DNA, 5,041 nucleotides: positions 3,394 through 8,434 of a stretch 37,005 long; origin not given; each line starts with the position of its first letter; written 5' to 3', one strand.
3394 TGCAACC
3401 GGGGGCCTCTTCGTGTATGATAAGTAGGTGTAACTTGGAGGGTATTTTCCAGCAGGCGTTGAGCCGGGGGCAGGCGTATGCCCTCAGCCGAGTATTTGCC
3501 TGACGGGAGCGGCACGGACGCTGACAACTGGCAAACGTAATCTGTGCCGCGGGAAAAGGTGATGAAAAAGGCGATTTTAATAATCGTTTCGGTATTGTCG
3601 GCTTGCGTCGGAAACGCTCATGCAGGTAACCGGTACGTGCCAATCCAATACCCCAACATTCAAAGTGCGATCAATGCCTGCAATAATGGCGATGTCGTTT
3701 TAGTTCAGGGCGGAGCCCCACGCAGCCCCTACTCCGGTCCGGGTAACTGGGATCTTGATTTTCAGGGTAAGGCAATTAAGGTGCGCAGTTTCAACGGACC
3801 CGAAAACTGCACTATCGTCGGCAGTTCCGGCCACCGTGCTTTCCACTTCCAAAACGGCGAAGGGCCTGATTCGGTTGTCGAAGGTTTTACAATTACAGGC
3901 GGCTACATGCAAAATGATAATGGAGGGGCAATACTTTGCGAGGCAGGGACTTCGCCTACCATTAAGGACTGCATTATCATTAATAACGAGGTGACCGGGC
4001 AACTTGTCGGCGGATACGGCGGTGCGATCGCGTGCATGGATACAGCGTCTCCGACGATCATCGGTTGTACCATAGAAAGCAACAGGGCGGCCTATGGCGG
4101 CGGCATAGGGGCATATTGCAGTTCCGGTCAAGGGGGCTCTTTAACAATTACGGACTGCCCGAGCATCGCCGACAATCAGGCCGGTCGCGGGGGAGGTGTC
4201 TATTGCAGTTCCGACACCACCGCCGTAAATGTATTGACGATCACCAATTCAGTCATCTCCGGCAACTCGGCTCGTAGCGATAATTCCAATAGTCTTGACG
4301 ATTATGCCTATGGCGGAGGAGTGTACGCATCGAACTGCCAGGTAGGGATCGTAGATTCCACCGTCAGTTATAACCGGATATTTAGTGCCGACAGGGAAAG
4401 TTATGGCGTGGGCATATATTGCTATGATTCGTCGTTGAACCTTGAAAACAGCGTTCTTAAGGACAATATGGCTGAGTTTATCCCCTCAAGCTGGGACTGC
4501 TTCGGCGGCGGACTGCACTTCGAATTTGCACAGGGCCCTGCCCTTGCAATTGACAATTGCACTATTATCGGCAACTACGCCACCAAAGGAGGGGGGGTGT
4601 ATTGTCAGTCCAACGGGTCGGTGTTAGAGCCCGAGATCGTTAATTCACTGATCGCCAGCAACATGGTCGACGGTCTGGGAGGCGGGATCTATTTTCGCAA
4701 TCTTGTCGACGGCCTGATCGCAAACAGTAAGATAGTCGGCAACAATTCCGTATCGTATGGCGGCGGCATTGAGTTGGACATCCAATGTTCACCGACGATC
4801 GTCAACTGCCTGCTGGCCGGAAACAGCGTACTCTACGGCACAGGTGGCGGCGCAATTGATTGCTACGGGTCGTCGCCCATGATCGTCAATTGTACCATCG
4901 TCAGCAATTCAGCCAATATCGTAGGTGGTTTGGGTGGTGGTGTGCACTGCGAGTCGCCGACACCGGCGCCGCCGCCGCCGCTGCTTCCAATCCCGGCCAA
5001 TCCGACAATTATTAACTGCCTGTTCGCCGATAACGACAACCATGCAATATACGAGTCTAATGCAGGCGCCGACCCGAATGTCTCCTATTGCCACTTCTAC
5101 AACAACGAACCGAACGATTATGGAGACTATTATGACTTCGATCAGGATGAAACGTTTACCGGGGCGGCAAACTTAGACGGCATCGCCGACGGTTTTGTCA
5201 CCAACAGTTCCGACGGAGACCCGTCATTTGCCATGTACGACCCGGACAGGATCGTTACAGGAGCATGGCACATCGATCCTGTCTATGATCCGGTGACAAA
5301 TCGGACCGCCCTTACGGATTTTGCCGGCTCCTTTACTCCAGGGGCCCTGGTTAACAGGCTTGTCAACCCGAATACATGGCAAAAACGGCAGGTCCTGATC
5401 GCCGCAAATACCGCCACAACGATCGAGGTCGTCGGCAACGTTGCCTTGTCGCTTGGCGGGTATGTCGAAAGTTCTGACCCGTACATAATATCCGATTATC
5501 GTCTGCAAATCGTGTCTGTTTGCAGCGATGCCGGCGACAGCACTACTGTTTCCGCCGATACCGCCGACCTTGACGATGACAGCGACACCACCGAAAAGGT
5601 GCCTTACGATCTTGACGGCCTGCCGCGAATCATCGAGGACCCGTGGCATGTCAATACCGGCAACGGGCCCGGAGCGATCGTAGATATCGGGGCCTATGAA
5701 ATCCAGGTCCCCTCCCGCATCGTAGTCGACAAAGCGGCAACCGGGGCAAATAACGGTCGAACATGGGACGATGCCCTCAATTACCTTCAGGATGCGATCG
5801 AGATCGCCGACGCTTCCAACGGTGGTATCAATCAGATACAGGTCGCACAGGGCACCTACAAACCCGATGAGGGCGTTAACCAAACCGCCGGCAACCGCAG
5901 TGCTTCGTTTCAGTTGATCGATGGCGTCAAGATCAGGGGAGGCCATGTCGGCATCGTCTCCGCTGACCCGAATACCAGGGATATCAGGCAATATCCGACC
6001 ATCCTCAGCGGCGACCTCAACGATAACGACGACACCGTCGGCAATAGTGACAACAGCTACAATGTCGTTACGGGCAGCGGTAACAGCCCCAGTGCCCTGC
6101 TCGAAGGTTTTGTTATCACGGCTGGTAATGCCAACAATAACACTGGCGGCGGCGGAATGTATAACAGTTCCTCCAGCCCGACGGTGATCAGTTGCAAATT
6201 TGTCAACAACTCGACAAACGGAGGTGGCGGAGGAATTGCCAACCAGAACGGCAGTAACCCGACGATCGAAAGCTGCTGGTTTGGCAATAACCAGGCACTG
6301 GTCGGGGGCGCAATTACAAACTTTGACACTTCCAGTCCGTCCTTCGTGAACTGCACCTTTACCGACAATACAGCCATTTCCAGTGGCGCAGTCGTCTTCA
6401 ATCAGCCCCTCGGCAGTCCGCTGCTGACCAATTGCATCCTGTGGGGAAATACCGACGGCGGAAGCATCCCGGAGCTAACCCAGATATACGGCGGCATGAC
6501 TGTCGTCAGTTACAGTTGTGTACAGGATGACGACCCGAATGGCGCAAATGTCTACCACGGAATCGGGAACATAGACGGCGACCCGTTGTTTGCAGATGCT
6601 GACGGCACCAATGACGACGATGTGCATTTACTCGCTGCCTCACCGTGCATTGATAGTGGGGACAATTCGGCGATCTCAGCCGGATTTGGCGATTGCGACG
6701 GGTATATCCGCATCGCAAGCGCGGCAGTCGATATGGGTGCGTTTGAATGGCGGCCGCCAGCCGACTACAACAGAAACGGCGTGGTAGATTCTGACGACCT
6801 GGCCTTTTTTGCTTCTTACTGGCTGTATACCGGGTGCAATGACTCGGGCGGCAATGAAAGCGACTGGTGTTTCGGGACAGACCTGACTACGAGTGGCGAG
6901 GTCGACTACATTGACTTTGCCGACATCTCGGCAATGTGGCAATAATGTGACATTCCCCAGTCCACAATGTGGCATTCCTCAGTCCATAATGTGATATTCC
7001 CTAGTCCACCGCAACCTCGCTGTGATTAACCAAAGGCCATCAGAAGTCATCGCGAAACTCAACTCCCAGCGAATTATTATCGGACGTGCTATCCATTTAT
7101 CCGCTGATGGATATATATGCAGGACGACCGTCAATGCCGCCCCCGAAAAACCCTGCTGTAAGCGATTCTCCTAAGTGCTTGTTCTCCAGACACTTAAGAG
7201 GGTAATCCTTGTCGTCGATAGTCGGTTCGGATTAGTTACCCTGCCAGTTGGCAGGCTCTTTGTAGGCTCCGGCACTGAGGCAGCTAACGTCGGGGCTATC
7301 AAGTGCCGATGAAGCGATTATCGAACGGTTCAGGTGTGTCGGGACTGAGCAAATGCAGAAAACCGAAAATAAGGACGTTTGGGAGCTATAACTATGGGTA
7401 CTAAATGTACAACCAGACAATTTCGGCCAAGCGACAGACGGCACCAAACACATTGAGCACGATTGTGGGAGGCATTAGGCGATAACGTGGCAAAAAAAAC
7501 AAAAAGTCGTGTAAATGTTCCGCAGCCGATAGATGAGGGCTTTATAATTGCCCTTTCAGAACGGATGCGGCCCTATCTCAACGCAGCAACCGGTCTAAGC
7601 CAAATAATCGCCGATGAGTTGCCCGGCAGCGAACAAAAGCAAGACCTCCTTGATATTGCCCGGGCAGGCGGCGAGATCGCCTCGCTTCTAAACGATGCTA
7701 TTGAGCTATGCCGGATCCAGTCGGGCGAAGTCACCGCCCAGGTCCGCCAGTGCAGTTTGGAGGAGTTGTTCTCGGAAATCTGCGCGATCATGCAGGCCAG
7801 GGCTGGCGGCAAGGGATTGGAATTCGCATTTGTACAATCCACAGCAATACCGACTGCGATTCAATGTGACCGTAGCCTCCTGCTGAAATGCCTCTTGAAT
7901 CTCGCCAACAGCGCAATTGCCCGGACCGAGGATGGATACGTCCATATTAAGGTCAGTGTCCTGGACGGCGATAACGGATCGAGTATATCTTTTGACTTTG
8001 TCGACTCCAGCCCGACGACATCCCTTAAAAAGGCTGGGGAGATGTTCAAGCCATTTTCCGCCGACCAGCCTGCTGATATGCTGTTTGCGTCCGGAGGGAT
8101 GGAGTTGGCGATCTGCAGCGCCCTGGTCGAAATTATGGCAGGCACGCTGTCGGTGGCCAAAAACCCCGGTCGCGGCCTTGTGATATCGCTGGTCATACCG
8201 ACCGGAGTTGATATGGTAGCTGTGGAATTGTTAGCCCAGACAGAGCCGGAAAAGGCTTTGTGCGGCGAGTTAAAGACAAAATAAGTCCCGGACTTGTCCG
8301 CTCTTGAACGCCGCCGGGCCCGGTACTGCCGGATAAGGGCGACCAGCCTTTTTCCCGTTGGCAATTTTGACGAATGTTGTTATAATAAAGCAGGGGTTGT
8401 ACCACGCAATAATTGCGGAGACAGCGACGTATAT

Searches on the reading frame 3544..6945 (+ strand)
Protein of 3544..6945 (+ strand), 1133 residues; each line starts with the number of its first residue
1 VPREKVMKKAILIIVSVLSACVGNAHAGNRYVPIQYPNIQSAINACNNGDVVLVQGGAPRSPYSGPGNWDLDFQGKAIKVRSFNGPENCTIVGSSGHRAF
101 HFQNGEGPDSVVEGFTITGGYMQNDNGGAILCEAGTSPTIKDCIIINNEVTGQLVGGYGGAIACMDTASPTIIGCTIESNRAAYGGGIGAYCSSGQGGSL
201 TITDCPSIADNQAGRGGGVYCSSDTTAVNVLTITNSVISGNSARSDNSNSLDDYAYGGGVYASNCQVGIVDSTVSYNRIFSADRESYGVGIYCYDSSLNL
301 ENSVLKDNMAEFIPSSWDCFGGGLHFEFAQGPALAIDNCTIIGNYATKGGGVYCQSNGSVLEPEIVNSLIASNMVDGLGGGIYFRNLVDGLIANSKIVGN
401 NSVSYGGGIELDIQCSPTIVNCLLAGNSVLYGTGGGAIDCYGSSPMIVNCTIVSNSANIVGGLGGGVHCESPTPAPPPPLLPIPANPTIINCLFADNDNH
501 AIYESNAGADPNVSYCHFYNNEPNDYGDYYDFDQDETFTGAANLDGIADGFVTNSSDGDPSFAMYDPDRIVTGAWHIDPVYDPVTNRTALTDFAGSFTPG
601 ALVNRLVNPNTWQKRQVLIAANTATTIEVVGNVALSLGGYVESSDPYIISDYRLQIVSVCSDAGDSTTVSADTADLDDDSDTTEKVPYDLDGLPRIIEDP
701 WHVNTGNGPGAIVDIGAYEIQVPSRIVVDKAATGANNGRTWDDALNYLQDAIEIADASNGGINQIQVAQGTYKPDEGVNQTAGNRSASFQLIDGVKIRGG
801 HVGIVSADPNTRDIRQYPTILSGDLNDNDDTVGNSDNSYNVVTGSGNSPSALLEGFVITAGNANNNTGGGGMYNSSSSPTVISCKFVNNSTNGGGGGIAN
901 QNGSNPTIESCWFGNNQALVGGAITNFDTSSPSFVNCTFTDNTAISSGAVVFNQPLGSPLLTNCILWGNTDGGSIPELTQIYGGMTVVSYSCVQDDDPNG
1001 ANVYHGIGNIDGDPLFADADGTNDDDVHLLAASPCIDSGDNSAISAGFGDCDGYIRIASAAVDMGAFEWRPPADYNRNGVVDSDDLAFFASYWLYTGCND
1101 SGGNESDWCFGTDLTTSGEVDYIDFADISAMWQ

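Call 39: search_protein_families(library=pfam, proteins=[window:3544-6945:+], max_evalue=0.001)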
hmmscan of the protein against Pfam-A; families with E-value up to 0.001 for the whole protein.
window:3544-6945:+ (1133 aa): 1 family
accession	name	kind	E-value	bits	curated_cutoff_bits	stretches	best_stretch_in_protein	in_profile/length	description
PF13229.12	Beta_helix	-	8.1e-26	91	25.9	4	351-529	2-143/158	Right handed beta helix region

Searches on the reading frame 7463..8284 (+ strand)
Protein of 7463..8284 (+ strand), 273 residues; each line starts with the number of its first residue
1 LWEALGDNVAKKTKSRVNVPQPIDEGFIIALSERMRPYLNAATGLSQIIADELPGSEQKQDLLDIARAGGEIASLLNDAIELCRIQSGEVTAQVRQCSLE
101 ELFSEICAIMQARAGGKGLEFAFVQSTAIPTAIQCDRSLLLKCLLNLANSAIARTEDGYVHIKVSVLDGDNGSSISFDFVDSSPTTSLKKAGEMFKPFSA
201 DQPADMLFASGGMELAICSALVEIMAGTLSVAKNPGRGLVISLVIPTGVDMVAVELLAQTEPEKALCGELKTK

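Call 39: search_protein_families(library=pfam, proteins=[window:7463-8284:+], max_evalue=0.001)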
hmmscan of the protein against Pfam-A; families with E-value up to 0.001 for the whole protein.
window:7463-8284:+ (273 aa): 1 family
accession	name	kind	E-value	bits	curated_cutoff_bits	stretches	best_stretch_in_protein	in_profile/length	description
PF02518.31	HATPase_c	-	2.2e-09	38.2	26.4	1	136-247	2-109/111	Histidine kinase-, DNA gyrase B-, and HSP90-like ATPase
